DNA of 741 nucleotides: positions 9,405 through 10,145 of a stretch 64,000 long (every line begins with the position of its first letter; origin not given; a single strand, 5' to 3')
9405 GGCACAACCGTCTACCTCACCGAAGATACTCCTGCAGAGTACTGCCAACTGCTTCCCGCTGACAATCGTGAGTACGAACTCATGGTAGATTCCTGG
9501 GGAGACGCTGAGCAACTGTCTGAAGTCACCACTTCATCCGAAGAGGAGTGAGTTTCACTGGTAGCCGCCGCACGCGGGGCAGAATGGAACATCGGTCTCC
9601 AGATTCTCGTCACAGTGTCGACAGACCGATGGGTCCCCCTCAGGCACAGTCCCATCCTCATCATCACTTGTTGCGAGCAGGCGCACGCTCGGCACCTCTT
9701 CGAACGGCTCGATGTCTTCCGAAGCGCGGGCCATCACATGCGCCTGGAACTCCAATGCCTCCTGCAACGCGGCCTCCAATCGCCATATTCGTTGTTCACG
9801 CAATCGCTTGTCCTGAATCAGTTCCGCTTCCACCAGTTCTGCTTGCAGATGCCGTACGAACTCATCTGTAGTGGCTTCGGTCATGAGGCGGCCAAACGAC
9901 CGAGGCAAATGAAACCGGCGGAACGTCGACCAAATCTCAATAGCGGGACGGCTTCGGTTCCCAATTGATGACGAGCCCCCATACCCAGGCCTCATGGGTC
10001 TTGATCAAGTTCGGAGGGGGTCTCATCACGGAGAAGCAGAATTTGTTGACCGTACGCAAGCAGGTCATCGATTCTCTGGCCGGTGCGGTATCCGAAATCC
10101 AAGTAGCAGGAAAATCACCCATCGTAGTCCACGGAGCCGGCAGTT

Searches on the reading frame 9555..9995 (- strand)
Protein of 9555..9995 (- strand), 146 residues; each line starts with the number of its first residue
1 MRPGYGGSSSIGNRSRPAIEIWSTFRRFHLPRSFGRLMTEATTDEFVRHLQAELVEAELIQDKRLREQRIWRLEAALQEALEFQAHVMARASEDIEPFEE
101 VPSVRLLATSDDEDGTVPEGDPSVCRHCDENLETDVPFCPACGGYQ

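Call 3: search_protein_families(library=pfam, proteins=[window:9555-9995:-], max_evalue=0.01)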
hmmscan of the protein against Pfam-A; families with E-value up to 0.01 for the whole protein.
window:9555-9995:- (146 aa): 4 families
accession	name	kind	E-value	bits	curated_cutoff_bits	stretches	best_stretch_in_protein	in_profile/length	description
PF13248.11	Zn_ribbon_3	-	0.00017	21.4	27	1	125-143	5-23/26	zinc-ribbon domain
PF13240.11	Zn_Ribbon_1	-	0.00096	19.3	25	1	125-143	2-20/23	zinc-ribbon domain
PF17032.10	Zn_ribbon_15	-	0.0023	19.1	28.9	1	118-143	48-73/73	zinc-ribbon family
PF12773.13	DZR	-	0.0041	17.7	27.3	1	123-143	25-45/45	Double zinc ribbon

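Call 4: search_protein_families(library=ncbifam, proteins=[window:9555-9995:-], max_evalue=0.01)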
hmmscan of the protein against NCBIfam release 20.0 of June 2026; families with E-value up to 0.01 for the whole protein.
window:9555-9995:- (146 aa): 0 families

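Call 57: search_protein_families(library=phrogs, proteins=[window:9555-9995:-], max_evalue=0.01)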
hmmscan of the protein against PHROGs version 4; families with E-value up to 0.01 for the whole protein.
window:9555-9995:- (146 aa): 0 families
